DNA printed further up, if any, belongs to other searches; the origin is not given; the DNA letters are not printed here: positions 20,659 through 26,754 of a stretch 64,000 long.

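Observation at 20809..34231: Four tandem secreted SGNH esterase paralogs built as catalytic head - variable stalk - common C-terminal module (stalk = none, collagen-like, 12 repeats, 18 repeats)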

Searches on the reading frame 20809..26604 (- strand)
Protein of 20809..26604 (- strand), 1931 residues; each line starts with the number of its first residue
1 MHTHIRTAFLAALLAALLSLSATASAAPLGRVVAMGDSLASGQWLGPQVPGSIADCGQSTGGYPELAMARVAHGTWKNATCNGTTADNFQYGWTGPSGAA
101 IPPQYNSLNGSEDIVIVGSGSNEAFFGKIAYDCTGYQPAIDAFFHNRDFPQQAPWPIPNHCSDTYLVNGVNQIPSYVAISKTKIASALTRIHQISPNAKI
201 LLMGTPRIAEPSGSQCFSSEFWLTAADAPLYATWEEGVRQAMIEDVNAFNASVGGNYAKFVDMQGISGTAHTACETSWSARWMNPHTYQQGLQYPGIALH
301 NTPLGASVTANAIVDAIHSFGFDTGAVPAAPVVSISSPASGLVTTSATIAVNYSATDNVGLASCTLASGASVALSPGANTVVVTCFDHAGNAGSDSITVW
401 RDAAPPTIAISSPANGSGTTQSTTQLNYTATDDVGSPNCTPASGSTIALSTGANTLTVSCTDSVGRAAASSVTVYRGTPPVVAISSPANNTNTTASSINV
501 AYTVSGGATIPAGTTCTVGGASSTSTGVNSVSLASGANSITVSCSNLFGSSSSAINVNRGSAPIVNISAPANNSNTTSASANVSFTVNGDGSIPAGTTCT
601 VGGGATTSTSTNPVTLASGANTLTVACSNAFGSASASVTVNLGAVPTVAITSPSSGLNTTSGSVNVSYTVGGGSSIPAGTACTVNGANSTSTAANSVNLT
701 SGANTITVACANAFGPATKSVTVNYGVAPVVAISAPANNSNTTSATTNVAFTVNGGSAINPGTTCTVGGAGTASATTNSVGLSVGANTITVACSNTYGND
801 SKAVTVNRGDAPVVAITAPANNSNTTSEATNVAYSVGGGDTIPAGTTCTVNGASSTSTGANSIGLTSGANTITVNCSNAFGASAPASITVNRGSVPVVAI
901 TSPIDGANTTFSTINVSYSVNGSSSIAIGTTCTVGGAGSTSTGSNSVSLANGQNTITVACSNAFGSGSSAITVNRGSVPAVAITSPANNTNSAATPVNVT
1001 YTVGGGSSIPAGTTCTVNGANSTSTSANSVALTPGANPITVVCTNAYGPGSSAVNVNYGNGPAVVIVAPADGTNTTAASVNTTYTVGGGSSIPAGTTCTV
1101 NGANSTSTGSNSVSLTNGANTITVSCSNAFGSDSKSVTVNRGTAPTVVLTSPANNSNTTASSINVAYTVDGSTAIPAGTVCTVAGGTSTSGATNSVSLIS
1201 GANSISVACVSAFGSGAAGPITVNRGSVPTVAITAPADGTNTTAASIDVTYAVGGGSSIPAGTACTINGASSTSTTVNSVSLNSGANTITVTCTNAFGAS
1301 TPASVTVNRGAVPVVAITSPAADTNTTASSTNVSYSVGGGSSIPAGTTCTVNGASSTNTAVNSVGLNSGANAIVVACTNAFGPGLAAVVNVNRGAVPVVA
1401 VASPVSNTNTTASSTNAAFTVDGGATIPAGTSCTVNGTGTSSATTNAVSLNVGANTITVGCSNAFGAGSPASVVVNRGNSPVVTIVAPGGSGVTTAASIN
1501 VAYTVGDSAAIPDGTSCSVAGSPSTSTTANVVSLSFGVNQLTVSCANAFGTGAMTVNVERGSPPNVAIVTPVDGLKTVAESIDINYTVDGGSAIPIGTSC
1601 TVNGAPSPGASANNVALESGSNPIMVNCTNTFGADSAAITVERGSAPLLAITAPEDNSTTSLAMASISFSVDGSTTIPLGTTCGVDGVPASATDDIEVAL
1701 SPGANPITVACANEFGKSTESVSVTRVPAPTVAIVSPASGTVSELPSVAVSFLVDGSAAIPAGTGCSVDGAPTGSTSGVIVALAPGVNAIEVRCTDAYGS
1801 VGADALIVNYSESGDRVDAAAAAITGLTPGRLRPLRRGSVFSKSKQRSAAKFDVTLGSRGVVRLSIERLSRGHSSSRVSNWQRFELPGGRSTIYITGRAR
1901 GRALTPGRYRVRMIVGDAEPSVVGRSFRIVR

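Call 7: search_protein_families(library=pfam, proteins=[window:20809-26604:-], max_evalue=0.1)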
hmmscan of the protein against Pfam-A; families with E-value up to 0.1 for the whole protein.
window:20809-26604:- (1931 aa): 7 families
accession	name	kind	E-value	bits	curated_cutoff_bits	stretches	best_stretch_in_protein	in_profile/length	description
PF09136.16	Glucodextran_B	-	1.1e-38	131.4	27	8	1229-1308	1-80/83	Glucodextranase, domain B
PF12733.13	Cadherin-like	-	7.1e-25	87.7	24.2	3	1243-1309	25-88/89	Cadherin-like beta sandwich domain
PF09829.14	DUF2057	-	3.1e-15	57.3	24.2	0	1099-1155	12-71/192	Uncharacterized protein conserved in bacteria (DUF2057)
PF13472.12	Lipase_GDSL_2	-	1.8e-07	32.3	32.9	1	34-285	1-166/178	GDSL-like Lipase/Acylhydrolase family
PF08308.17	PEGA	-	0.0022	18.3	20.8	0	1090-1148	7-64/71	PEGA domain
PF17957.7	Big_7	-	0.0058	17.7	24.1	1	331-399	1-70/70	Bacterial Ig domain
PF07495.19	Y_Y_Y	-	0.092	13.1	26.6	0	1782-1809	34-61/65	Y_Y_Y domain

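Call 8: search_protein_families(library=ncbifam, proteins=[window:20809-26604:-], max_evalue=0.1)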
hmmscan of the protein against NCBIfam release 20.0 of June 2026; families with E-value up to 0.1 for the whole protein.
window:20809-26604:- (1931 aa): 0 families

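Call 76: find_homologous_proteins(query=window:20809-26604:-, max_evalue=1e-20)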
Query window:20809-26604:- (1931 aa): 49 proteins with E <= 1e-20 among 8000 candidates.
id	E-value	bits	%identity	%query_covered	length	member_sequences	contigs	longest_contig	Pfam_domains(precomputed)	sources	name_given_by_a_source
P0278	0.0e+0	3191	76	100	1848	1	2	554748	PF12733.14,PF27332.1,PF09136.17,PF09829.15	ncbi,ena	-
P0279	0.0e+0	2910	78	81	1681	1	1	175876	PF12733.14,PF27332.1,PF13472.13,PF09136.17,PF09829.15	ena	-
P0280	0.0e+0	2337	60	91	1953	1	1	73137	PF12733.14,PF09136.17,PF09829.15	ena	-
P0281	0.0e+0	2278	60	100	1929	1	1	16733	PF12733.14,PF09136.17,PF09829.15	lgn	-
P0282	0.0e+0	2075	61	80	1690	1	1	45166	PF12733.14,PF13472.13,PF09136.17,PF09829.15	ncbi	ncbi:MAG: GDSL-type esterase/lipase family protein [Solirubrobacterales bacterium]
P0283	0.0e+0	1956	60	81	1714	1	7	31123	PF12733.14,PF13472.13,PF23157.2,PF09136.17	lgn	-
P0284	0.0e+0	1924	62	82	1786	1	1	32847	PF12733.14,PF09136.17,PF09829.15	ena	-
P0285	0.0e+0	1758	61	68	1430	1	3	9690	PF12733.14,PF13472.13,PF09136.17,PF09829.15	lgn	-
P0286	0.0e+0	1612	52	67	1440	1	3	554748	PF12733.14,PF27332.1,PF17957.8,PF04092.19,PF13472.13,PF09136.17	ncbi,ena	-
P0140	0.0e+0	1564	64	54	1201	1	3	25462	PF17957.8,PF13472.13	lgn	-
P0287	0.0e+0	1357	55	56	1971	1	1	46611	PF12733.14,PF23163.2,PF09136.17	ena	-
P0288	0.0e+0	1227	50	67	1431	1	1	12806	PF12733.14,PF13472.13,PF09136.17,PF09829.15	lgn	-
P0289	0.0e+0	1225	53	66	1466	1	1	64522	PF12733.14,PF27332.1,PF13472.13,PF09136.17,PF09829.15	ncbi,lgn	-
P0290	0.0e+0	1193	53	66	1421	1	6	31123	PF12733.14,PF27332.1,PF09136.17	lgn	-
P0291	0.0e+0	1192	49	66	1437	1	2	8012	PF12733.14,PF09136.17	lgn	-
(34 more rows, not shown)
